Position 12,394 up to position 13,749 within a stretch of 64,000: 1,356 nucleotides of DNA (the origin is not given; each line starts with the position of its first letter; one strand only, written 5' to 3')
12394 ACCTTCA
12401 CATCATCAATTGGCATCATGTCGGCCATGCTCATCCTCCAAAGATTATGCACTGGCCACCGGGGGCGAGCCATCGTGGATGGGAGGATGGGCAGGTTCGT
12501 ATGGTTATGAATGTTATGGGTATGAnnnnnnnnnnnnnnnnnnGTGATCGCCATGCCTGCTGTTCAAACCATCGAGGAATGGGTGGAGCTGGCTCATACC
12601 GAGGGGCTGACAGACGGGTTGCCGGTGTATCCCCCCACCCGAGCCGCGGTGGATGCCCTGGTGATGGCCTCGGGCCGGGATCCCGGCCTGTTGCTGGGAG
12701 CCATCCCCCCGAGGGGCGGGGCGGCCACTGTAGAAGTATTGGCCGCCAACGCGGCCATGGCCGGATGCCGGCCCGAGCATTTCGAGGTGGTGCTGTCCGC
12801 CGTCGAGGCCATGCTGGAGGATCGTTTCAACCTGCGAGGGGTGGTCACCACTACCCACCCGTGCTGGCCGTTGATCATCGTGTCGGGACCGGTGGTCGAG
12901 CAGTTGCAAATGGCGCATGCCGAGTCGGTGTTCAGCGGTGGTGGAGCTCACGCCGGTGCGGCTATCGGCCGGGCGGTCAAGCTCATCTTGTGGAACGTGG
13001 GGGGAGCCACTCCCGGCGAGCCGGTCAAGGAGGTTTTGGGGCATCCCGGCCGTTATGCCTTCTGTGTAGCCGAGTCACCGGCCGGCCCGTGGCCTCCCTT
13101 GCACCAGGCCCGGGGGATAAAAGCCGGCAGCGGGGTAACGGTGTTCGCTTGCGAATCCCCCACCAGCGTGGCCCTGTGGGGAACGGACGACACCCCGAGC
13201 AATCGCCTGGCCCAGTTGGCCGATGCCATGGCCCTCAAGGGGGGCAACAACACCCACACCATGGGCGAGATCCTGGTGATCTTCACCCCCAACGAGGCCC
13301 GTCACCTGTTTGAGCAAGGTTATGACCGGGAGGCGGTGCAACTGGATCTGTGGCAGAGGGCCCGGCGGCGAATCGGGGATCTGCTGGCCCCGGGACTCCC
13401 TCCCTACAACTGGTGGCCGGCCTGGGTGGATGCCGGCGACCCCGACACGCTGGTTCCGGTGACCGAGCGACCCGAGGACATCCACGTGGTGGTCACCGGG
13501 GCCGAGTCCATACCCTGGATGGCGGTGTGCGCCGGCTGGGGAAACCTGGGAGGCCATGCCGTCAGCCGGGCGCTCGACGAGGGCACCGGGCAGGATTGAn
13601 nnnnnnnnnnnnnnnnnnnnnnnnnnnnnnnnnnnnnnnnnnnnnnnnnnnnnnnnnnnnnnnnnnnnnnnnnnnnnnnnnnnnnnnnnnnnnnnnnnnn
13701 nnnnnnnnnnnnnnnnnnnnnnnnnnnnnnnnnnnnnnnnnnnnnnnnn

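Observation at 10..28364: Four Sec-decoding genes within 28 kb: an unusually dense selenoproteome embedded in catabolic genes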

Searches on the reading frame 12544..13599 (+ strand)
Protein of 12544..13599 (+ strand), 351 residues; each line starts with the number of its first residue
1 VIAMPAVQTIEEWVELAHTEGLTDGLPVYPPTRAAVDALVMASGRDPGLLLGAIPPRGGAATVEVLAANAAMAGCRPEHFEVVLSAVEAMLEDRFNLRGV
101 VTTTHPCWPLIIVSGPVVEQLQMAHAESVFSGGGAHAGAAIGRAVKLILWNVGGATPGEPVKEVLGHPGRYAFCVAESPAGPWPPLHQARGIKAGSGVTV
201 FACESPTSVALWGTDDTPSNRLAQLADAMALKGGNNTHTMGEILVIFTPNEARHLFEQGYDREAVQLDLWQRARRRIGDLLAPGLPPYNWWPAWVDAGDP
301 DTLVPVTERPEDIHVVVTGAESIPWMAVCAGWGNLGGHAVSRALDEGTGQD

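Call 28: search_protein_families(library=ncbifam, proteins=[window:12544-13599:+], max_evalue=0.1)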
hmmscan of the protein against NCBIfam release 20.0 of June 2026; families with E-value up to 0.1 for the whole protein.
window:12544-13599:+ (351 aa): 0 families

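Call 29: search_protein_families(library=pfam, proteins=[window:12544-13599:+], max_evalue=0.1)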
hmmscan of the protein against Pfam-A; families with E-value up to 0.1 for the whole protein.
window:12544-13599:+ (351 aa): 0 families
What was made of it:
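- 12544..13599 (+): Partner-2: 351-aa protein with no Pfam or NCBIfam family, conserved next to or fused with UGSC genes (an alternative ATG lies at 12526). Calls 28, 29 (no family).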

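Call 36: find_homologous_proteins(query=window:12544-13599:+, max_evalue=0.00001)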
Query window:12544-13599:+ (351 aa): 689 proteins with E <= 0.00001 among 8000 candidates; the best 120 are listed.
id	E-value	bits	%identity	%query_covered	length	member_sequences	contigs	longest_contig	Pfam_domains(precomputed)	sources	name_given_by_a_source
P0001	2.0e-236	802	100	100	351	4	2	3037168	-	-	-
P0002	4.8e-203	692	85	100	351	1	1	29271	-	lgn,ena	-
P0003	7.6e-203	691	85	100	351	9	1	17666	-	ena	-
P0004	2.1e-202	690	86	98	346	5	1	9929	-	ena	-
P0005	6.5e-202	688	86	98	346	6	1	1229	-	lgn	-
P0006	6.7e-202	688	85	100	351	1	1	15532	-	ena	-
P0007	1.5e-200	684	86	98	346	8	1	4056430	-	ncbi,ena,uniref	ncbi:hypothetical protein [Candidatus Poriferisocius sp.]|uniref:hypothetical protein n=1 Tax=Candid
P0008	2.8e-200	683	85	99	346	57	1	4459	-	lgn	-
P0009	4.1e-200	682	85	98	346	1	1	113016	-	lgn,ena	-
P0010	5.5e-200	682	86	98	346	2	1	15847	-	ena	-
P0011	9.9e-200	681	85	97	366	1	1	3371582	-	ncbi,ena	-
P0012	1.0e-199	681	85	98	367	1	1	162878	-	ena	-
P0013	1.8e-199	680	85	98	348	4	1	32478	-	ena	-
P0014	2.8e-199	680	84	100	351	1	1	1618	-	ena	-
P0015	7.9e-199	678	85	98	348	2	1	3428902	-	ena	-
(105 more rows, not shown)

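Call 40: find_encoding_contigs(protein=P0001, flank=10000, max_places=10)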
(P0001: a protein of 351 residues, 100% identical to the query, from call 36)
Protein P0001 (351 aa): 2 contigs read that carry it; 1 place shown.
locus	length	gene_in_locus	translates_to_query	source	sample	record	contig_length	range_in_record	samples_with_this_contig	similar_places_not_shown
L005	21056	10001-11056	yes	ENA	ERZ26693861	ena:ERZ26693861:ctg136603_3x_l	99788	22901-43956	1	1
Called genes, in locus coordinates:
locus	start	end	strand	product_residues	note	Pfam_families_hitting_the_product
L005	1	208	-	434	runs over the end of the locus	-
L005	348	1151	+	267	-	PF00378:ECH_1, PF16113:ECH_2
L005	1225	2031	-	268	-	PF03950:tRNA-synt_1c_C, PF20974:tRNA-synt_1c_C2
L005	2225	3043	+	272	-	-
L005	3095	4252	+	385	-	PF04909:Amidohydro_2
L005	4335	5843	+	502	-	PF00890:FAD_binding_2, PF01266:DAO, PF03486:HI0933_like (faint), PF12831:FAD_oxidored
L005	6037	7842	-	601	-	PF01266:DAO (faint), PF07992:Pyr_redox_2, PF13450:NAD_binding_8, PF13738:Pyr_redox_3 (weak)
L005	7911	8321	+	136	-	PF12973:Cupin_7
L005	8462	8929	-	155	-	PF04073:tRNA_edit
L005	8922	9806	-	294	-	PF00753:Lactamase_B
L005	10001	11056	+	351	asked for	-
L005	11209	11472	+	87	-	-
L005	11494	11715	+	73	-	PF24696:UGSC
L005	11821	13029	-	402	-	PF05721:PhyH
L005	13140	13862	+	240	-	PF00293:NUDIX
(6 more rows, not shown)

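Call 42: find_related_loci(query=A1, collection=genome_contigs, flank=10000)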
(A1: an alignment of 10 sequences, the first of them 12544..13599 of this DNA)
Query A1 (351 aa) in genome_contigs; peptide patterns used: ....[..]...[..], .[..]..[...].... (x = any residue, [..] = any of these).
600 stretches matched a pattern (row limit reached: there are more); 545 encode a relative of the query (tblastn E <= 1e-3); the best 80 are kept; 80 distinct loci.
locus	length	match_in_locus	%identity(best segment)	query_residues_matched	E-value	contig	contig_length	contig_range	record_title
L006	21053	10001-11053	83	1-351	0e+0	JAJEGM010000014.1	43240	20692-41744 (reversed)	MAG: Acidimicrobiia bacterium isolate p16x57bins.12 k141_1110642, whole genome shotgun sequence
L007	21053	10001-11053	84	1-351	0e+0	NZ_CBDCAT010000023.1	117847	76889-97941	MAG: Candidatus Poriferisocius sp. isolate 6a58050e-6236-4a06-828a-e3003a3fcb77 contig_23, whole genome shotgun sequence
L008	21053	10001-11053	83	1-351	0e+0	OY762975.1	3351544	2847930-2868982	MAG: Acidimicrobiales bacterium isolate b2754c8c-b586-4d69-863e-0c5c3858fa40 genome assembly, chromosome: 1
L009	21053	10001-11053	83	1-351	0e+0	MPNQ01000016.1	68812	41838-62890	MAG: marine group bacterium Sva0996 bin134 NODE_714_length_68812_cov_18.2233_ID_1427, whole genome shotgun sequence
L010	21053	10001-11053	84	1-351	0e+0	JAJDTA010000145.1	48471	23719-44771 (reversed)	MAG: Acidimicrobiia bacterium isolate jk18x11bins.4 k141_1072028, whole genome shotgun sequence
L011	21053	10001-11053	83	1-351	0e+0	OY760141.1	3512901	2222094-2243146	MAG: Acidimicrobiales bacterium isolate 5b15a54b-9cf3-459b-830c-82dda2a8371f genome assembly, chromosome: 1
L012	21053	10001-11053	85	1-351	0e+0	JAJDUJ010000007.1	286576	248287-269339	MAG: Acidimicrobiia bacterium isolate jk18x1bzbins.74 k141_83775, whole genome shotgun sequence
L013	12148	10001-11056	59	2-345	1e-126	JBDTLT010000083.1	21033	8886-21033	MAG: Acidimicrobiales bacterium isolate cluster3_bin.108 NODE_8680_length_21033_cov_14.544809, whole genome shotgun sequ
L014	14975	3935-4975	59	12-344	3e-123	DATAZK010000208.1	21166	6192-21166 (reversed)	MAG TPA_asm: Frankiaceae bacterium isolate SMAG_U5703 k141_1710611, whole genome shotgun sequence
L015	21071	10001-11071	57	3-344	1e-116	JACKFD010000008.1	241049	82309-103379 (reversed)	MAG: Spirochaetaceae bacterium isolate HK-STAS-MYXO-51 HK-STAS-MYXO-51_8, whole genome shotgun sequence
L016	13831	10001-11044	55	12-344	5e-109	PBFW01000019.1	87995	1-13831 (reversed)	MAG: Deltaproteobacteria bacterium isolate SP3084 MHASMcontig_591277, whole genome shotgun sequence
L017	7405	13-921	60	51-345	4e-106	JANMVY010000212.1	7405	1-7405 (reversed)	MAG: Actinomycetes bacterium isolate OTE_88_metabat_442 OTE_88_k141_3481920, whole genome shotgun sequence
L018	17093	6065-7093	52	12-344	7e-102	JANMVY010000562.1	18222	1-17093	MAG: Actinomycetes bacterium isolate OTE_88_metabat_442 OTE_88_k141_86859, whole genome shotgun sequence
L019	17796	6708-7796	54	3-351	6e-118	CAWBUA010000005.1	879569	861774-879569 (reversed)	MAG: uncultured Alphaproteobacteria bacterium isolate MFD05502.bin.1.117 genome assembly, contig: contig_41019, whole ge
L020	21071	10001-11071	53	3-344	3e-111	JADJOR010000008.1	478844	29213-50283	MAG: Deltaproteobacteria bacterium isolate Fred_18-Q3-R57-64_BAT3C.701 tig00005388-10-4789580, whole genome shotgun sequ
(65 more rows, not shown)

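Call 54: predict_structure(alignment_id=A3)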
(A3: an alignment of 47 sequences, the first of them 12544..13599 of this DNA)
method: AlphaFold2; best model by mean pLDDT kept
length: 351 residues; sequences in the alignment: 47
mean_pLDDT: 89.5   pTM: 0.90
mean pLDDT of the five models: 89.5, 87.0, 87.0, 86.1, 83.2
residues with pLDDT >= 90: 232; 70-90: 89; 50-70: 24; < 50: 6
segments of 3 or more residues with pLDDT < 50: 348-351
pLDDT, mean of each block of 10 residues (from residue 1): 68 86 80 95 97 95 97 95 98 93 82 97 92 89 92 79 60 88 98 98 92 93 96 77 95 98 98 92 84 89 93 96 92 88 72 35
secondary structure, 60 per line:
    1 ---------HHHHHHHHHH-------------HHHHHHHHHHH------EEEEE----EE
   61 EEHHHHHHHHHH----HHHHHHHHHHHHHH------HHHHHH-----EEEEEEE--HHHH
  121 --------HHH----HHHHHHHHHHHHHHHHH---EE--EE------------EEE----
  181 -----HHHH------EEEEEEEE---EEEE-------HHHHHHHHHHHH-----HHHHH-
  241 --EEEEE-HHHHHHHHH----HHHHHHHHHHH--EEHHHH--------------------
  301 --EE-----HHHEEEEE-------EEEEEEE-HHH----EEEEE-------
elements in order: H10-19 H33-43 E50-54 E59-62 H63-72 H77-90 H97-102 E108-114 H117-120 H136-152 E174-176 H186-189 E196-203 E207-210 H218-229 H235-239 E243-247 H249-257 H262-272 H277-280 E313-317 E325-331 E340-344

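Call 61: fold_search(model_id=the predicted structure, library=pdb)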
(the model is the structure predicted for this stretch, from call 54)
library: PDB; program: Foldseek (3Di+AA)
matches with E <= 10: 435; with E <= 0.001: 0
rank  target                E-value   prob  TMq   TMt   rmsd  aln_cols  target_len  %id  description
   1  7xky_A                1.6e-03  0.72  0.27  0.32  11.0       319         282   10  Crystal structure of Methanocaldococcus jannaschii two-subunit Fumarate hydratase apo-protein complex (released 2023-02-08)
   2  6uq9_B                4.4e-03  0.28  0.21  0.16  19.4       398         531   10  Crystal structure of R421A variant of cytosolic fumarate hydratase from Leishmania major in a complex with S-malate (released 2019-12-04)
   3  6uqm_A                5.0e-03  0.25  0.21  0.15  19.5       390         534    9  Crystal structure of R173A variant of cytosolic fumarate hydratase from Leishmania major in a complex with S-malate (released 2019-12-04)
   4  6uqb_A                5.0e-03  0.25  0.21  0.16  19.6       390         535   10  Crystal structure of R471A variant of cytosolic fumarate hydratase from Leishmania major in a complex with S-malate an (released 2019-12-04)
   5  6unz_E                5.0e-03  0.23  0.20  0.15  17.7       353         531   10  Crystal structure of cytosolic fumarate hydratase from Leishmania major (released 2019-12-04)
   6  6uqm_B                6.4e-03  0.21  0.20  0.15  19.7       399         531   10  Crystal structure of R173A variant of cytosolic fumarate hydratase from Leishmania major in a complex with S-malate (released 2019-12-04)
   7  5l2r_A                8.2e-03  0.20  0.20  0.15  19.8       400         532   10  Crystal structure of fumarate hydratase from Leishmania major (released 2016-08-17)
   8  6uq9_A                9.8e-03  0.20  0.20  0.15  19.9       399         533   10  Crystal structure of R421A variant of cytosolic fumarate hydratase from Leishmania major in a complex with S-malate (released 2019-12-04)
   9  6uoi_A                9.8e-03  0.20  0.20  0.15  20.0       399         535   10  Crystal structure of cytosolic fumarate hydratase from Leishmania major in a complex with malonate (released 2019-12-04)
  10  6uq8_A                1.1e-02  0.23  0.22  0.17  19.6       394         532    9  Crystal structure of R421A variant of cytosolic fumarate hydratase from Leishmania major in a complex with S-malate an (released 2019-12-04)
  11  6uql_B                1.3e-02  0.18  0.20  0.15  20.0       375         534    9  Crystal structure of R471A variant of cytosolic fumarate hydratase from Leishmania major in a complex with S-malate (released 2019-12-04)
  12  6up9_A                1.5e-02  0.16  0.20  0.15  19.9       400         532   10  Crystal structure of T467A variant of cytosolic fumarate hydratase from Leishmania major in a complex with malonate (released 2019-12-04)
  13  6upo_A                1.7e-02  0.30  0.24  0.18  18.7       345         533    9  Crystal structure of H334A variant of cytosolic fumarate hydratase from Leishmania major in a complex with S-malate (released 2019-12-04)
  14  6uqn_B                1.8e-02  0.16  0.21  0.16  19.8       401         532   10  Crystal structure of R173A variant of cytosolic fumarate hydratase from Leishmania major in a complex with fumarate an (released 2019-12-04)
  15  6uqn_A                1.9e-02  0.18  0.21  0.16  19.8       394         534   10  Crystal structure of R173A variant of cytosolic fumarate hydratase from Leishmania major in a complex with fumarate an (released 2019-12-04)
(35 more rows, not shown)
